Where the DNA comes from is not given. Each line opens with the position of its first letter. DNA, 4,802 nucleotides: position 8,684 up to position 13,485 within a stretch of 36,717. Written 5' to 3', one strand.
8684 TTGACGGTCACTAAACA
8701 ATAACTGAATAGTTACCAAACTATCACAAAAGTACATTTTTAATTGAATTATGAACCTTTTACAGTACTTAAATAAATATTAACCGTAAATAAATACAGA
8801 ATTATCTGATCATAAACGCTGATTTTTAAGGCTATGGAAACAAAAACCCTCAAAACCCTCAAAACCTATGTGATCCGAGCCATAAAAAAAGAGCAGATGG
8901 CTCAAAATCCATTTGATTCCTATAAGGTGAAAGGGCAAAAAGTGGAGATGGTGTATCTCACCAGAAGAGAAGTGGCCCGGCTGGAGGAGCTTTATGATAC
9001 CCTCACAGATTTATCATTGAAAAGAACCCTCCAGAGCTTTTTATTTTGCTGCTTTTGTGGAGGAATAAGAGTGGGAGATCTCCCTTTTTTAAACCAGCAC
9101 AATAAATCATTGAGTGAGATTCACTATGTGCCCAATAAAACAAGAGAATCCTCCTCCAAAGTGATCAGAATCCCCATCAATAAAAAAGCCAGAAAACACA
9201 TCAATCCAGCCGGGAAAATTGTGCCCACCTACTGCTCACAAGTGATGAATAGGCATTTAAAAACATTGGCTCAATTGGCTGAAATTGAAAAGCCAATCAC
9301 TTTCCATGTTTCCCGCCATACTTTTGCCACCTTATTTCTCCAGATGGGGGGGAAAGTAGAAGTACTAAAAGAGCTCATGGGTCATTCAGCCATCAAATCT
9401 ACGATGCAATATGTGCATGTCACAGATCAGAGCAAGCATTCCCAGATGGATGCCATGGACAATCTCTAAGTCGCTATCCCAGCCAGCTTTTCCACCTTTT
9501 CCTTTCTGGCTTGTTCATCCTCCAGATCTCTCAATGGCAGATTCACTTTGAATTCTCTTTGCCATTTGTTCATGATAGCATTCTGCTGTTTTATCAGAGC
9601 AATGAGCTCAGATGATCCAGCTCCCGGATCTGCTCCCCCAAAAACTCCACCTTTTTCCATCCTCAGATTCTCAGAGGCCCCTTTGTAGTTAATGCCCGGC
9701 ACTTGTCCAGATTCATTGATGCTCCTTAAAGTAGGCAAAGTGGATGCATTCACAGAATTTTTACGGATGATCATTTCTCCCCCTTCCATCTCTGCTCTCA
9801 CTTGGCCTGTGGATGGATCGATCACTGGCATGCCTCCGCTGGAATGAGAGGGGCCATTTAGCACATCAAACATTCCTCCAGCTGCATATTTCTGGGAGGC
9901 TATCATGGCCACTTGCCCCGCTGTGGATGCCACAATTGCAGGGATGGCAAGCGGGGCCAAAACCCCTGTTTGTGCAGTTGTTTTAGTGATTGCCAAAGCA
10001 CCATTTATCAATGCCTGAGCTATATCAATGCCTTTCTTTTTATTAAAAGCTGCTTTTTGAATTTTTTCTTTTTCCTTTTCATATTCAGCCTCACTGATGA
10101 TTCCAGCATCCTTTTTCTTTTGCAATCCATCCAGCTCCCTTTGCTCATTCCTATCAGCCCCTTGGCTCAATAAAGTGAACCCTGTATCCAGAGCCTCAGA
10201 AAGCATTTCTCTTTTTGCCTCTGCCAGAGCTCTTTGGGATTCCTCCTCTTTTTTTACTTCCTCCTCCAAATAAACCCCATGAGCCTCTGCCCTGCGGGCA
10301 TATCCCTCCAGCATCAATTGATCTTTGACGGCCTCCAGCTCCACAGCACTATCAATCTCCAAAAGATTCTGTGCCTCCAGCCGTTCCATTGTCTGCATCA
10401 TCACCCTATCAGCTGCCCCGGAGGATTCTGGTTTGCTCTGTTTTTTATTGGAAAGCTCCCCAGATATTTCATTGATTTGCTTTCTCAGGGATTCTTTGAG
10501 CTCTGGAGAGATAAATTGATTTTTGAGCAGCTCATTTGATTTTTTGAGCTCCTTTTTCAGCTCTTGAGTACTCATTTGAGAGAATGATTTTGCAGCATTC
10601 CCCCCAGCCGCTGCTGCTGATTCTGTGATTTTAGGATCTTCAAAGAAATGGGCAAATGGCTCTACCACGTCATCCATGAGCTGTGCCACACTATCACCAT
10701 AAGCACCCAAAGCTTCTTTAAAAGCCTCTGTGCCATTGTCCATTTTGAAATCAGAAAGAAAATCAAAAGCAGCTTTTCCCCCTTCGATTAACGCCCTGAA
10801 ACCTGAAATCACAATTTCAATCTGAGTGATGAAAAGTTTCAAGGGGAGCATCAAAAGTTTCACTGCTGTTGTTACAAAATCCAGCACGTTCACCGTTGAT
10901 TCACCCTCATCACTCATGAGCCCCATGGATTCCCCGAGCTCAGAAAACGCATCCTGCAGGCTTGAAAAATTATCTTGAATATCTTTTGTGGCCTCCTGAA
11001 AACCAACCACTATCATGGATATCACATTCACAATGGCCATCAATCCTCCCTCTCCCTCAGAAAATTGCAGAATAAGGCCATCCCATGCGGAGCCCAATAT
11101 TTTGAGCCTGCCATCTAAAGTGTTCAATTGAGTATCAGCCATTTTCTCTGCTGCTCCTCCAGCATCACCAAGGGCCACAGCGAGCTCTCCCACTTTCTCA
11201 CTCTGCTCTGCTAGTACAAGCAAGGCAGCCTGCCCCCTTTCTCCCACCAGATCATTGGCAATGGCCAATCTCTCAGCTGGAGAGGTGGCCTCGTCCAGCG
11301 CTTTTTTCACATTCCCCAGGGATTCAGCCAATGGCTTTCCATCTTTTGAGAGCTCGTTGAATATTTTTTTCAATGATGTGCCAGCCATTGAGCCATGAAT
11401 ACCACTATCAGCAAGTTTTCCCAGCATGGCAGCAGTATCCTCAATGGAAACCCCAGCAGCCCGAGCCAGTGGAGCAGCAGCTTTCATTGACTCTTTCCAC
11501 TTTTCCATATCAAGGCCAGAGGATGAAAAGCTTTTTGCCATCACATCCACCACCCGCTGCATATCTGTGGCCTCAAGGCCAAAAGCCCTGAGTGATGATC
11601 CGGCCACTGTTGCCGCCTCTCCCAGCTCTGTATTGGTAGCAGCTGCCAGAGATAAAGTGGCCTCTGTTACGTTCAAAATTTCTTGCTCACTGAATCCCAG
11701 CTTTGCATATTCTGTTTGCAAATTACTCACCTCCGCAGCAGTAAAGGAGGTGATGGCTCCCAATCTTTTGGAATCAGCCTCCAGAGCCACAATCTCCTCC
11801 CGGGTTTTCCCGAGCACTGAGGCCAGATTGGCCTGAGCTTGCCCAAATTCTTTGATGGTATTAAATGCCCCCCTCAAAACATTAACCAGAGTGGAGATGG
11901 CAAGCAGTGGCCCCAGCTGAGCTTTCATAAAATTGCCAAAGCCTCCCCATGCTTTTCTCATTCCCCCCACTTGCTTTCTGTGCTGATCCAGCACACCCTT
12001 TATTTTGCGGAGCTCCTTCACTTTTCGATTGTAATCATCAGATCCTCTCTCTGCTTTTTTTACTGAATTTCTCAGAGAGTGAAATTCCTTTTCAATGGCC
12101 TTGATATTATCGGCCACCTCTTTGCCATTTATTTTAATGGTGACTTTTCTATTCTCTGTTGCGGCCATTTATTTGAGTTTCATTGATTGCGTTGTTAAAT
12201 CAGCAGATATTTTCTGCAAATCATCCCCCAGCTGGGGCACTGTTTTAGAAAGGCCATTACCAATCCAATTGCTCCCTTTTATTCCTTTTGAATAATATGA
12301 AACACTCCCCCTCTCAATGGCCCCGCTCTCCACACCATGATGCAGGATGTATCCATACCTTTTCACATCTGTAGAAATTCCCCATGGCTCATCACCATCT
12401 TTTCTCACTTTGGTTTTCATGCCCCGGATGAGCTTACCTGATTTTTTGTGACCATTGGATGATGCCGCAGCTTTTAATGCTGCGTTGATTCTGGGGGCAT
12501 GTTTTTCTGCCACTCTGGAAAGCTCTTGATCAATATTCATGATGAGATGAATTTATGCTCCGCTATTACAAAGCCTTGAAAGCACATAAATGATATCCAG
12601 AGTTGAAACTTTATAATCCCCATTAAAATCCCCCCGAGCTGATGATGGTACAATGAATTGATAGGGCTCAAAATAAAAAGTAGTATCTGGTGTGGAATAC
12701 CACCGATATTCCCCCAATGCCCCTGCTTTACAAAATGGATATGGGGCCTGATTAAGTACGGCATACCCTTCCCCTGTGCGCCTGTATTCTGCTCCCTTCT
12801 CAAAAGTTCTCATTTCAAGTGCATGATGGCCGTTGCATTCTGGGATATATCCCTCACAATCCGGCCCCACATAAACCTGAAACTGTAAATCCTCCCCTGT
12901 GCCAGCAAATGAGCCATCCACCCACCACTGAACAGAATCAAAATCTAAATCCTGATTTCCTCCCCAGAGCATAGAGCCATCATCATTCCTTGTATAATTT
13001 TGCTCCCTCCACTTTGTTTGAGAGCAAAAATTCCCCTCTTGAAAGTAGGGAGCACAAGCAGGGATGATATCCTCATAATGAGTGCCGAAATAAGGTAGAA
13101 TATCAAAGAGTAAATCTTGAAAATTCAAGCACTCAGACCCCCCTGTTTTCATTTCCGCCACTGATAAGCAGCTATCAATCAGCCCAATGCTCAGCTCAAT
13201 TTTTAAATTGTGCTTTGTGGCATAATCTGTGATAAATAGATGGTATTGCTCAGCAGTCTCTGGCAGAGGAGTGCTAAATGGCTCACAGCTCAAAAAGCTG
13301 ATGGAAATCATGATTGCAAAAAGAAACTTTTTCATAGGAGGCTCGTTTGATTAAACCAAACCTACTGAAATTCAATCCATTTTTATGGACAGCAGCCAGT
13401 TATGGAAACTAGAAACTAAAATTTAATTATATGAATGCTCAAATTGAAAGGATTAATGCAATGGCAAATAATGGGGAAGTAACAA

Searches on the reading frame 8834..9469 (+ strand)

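Call 89: search_protein_families(library=pfam, proteins=[window:8834-9469:+], max_evalue=0.01)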
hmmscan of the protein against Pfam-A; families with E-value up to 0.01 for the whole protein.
window:8834-9469:+ (211 aa): 1 family
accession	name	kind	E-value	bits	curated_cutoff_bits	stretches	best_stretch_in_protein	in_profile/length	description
PF00589.27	Phage_integrase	-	4e-16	59.7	27.1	1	133-199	105-171/172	Phage integrase family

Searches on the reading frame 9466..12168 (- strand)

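Call 8: search_protein_families(library=phrogs, proteins=[window:9466-12168:-], max_evalue=0.001)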
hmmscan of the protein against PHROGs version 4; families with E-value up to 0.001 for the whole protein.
window:9466-12168:- (900 aa): 24 families
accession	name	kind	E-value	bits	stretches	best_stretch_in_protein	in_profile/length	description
phrog_1533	-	tail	1.1e-64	219.7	1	23-714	157-806/1688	tail length tape measure protein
phrog_991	-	tail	5.6e-55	187.6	1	17-516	210-716/1966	tail length tape measure protein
phrog_1272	-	tail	1.5e-52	179.7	1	16-489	164-646/1606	tail length tape measure protein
phrog_28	-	tail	4.7e-48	165.6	1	33-737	192-920/1228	tail length tape measure protein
phrog_26705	-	unknown function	1.3e-45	156.8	1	88-411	289-619/1302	-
phrog_5218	-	unknown function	5e-45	155.1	1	16-712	141-902/1599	-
phrog_4704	-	tail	1.2e-41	144.2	1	17-399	121-534/625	tail length tape measure protein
phrog_9696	-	tail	6.4e-35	121.3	1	32-363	21-368/1415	tail length tape measure protein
phrog_167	-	tail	1.3e-32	113.6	1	16-752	214-720/1555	tail length tape measure protein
phrog_19074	-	unknown function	3.6e-32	112.3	1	84-405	137-481/1384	-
phrog_38390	-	tail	3e-31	109.4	1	101-387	56-355/1029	tail length tape measure protein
phrog_16692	-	unknown function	3.5e-31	109.5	1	102-413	177-528/1107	-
phrog_28420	-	tail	3.3e-26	92.7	1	95-370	48-331/906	tail length tape measure protein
phrog_58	-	tail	3.6e-21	76.3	1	2-520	171-616/1544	tail length tape measure protein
phrog_37649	-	tail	9.8e-17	60.5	1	28-285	374-638/2006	tail length tape measure protein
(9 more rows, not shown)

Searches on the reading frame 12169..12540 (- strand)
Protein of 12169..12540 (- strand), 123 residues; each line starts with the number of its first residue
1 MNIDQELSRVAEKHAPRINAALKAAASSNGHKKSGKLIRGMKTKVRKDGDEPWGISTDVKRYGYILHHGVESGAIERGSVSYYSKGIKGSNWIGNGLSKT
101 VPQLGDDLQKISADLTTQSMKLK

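Call 16: search_protein_families(library=pfam, proteins=[window:12169-12540:-], max_evalue=0.05)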
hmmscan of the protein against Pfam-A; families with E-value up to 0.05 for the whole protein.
window:12169-12540:- (123 aa): 0 families

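Call 51: search_protein_families(library=ncbifam, proteins=[window:12169-12540:-], max_evalue=0.01)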
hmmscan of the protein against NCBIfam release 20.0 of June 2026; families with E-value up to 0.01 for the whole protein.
window:12169-12540:- (123 aa): 0 families

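Call 61: find_related_loci(query=A5, collection=viral_contigs, flank=10000)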
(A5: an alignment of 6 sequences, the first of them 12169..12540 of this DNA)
Query A5 (123 aa) in viral_contigs; peptide patterns used: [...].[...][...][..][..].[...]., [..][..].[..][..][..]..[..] (x = any residue, [..] = any of these).
29 stretches matched a pattern; 2 encode a relative of the query (tblastn E <= 1e-3); 2 distinct loci.
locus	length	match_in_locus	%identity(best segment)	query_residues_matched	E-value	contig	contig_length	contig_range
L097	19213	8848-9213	42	2-122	1e-31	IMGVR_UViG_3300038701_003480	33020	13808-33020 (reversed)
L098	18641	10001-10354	51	8-122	2e-31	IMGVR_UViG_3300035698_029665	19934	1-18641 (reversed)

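Call 64: find_related_loci(query=A5, collection=metagenome_contigs, flank=10000)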
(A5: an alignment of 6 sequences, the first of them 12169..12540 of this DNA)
Query A5 (123 aa) in metagenome_contigs; peptide patterns used: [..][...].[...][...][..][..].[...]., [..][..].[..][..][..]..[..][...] (x = any residue, [..] = any of these).
157 stretches matched a pattern; 1 encode a relative of the query (tblastn E <= 1e-3); 1 distinct loci.
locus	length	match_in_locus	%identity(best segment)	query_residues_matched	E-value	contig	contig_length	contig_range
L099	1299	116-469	51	8-122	2e-33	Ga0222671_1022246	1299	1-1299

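Call 65: find_homologous_proteins(query=A5, max_evalue=0.00001)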
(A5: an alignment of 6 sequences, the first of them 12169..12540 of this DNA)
Query A5 (6 sequences) (123 aa, profile of the alignment): 18 proteins with E <= 0.00001 among 7073 candidates.
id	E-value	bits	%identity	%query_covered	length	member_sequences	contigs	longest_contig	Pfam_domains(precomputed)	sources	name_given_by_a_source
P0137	2.4e-59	217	51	94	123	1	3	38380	-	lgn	-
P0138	2.8e-57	210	48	92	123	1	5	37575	-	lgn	-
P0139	6.0e-56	206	42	98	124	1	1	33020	-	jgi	jgi:hypothetical protein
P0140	8.9e-56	205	51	93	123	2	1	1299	-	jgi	-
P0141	3.0e-55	203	100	100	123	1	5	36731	-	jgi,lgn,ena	-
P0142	4.8e-51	190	44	98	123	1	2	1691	-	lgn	-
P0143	1.1e-50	189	47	98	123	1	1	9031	-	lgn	-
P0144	8.6e-24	102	43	95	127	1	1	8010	-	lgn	-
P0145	3.8e-23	100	36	98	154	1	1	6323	-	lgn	-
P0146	2.7e-21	94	37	88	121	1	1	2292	-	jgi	jgi:hypothetical protein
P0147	6.5e-20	89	39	85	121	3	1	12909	-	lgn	-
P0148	1.1e-19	89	31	88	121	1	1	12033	-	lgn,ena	-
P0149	9.3e-19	86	33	97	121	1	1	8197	-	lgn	-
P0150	8.9e-17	79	39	78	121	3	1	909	-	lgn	-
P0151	6.2e-15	73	38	76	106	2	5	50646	-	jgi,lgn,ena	jgi:hypothetical protein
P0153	2.0e-13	68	30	90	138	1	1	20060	-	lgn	-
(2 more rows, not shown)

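Call 67: find_encoding_contigs(protein=P0151, flank=10000, max_places=1)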
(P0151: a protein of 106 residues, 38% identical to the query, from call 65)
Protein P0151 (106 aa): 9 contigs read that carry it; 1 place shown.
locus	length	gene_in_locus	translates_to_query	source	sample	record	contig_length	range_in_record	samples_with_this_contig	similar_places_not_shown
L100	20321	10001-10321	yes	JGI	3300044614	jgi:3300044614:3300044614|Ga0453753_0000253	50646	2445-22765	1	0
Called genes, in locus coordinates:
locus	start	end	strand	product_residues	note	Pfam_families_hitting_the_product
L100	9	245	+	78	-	-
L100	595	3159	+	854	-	PF10145:PhageMin_Tail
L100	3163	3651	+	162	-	-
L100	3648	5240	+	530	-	-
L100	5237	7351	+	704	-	-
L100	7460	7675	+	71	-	-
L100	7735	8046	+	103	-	PF12844:HTH_19 (weak)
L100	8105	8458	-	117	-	-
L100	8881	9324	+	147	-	-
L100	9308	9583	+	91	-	-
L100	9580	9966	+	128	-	-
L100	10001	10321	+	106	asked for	-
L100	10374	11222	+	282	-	-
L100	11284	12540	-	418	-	PF24624:Int_N (faint), PF13495:Phage_int_SAM_4 (weak), PF00589:Phage_integrase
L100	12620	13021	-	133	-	-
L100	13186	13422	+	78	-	-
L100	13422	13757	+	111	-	-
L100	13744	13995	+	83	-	-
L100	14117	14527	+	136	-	-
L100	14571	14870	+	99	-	-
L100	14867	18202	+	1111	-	PF01807:Zn_ribbon_DnaG, PF08275:DNAG_N, PF13155:Toprim_2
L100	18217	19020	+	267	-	PF13392:HNH_3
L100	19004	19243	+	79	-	-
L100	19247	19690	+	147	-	-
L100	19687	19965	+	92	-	-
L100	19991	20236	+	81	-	-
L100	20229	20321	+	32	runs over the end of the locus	-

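Call 68: find_encoding_contigs(protein=P0147, flank=10000, max_places=1)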
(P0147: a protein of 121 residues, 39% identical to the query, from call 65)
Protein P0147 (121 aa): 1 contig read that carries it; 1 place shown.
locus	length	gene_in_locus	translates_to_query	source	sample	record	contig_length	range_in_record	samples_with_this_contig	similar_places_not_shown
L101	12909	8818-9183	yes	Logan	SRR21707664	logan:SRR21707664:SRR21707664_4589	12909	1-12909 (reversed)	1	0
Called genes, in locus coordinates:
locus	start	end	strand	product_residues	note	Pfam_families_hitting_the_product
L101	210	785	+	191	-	-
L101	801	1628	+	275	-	-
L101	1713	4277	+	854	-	PF10145:PhageMin_Tail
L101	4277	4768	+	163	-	-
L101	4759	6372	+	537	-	-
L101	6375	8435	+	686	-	-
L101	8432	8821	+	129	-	-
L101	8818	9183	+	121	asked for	-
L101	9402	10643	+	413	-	-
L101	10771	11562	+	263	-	PF02086:MethyltransfD12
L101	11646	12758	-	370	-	PF13102:Phage_int_SAM_5 (weak), PF13495:Phage_int_SAM_4 (weak), PF00589:Phage_integrase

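Call 69: find_encoding_contigs(protein=P0153, flank=10000, max_places=1)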
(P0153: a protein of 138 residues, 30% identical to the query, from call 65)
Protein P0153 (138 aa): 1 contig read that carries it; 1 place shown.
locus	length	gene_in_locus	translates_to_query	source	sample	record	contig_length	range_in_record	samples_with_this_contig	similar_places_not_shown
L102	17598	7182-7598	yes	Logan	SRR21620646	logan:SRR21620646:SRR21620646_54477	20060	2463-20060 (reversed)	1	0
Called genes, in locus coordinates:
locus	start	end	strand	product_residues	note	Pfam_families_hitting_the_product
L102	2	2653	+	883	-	?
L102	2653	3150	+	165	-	-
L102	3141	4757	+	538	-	-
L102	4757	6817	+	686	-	-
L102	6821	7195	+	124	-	-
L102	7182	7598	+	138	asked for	-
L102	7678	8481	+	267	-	-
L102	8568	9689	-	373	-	PF13495:Phage_int_SAM_4 (faint), PF00589:Phage_integrase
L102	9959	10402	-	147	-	-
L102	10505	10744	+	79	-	-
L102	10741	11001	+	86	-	-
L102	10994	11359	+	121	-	-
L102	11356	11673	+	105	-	-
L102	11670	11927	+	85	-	-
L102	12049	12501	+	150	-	-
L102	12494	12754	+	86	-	-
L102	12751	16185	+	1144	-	PF01807:Zn_ribbon_DnaG, PF08275:DNAG_N, PF13155:Toprim_2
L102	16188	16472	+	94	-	-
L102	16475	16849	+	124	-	-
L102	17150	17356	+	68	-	-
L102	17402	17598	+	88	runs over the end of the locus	-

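Call 95: search_solved_structures(query=A5, max_evalue=0.1)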
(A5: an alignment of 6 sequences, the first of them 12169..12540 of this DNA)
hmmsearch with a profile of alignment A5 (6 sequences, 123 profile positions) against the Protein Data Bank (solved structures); distinct sequences matched with E-value up to 0.1: 0.

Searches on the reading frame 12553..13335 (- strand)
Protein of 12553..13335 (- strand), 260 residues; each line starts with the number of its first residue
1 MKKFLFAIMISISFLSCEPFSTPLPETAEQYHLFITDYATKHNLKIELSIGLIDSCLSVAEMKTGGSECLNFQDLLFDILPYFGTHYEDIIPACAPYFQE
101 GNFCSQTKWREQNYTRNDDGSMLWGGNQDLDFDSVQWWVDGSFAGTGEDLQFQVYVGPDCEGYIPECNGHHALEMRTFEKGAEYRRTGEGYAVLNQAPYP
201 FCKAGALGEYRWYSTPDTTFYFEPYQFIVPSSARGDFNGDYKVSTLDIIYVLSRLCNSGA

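Call 4: search_protein_families(library=pfam, proteins=[window:12553-13335:-], max_evalue=0.1)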
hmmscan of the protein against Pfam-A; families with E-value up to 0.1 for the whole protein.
window:12553-13335:- (260 aa): 0 families

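Call 6: search_protein_families(library=phrogs, proteins=[window:12553-13335:-], max_evalue=0.01)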
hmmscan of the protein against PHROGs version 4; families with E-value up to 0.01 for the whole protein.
window:12553-13335:- (260 aa): 0 families

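Call 51: search_protein_families(library=ncbifam, proteins=[window:12553-13335:-], max_evalue=0.01)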
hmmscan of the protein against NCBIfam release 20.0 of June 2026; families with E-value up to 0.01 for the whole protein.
window:12553-13335:- (260 aa): 0 families

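Call 96: search_solved_structures(query=window:12553-13335:-, max_evalue=0.1)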
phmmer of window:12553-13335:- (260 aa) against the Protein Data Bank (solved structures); distinct sequences matched with E-value up to 0.1: 0.
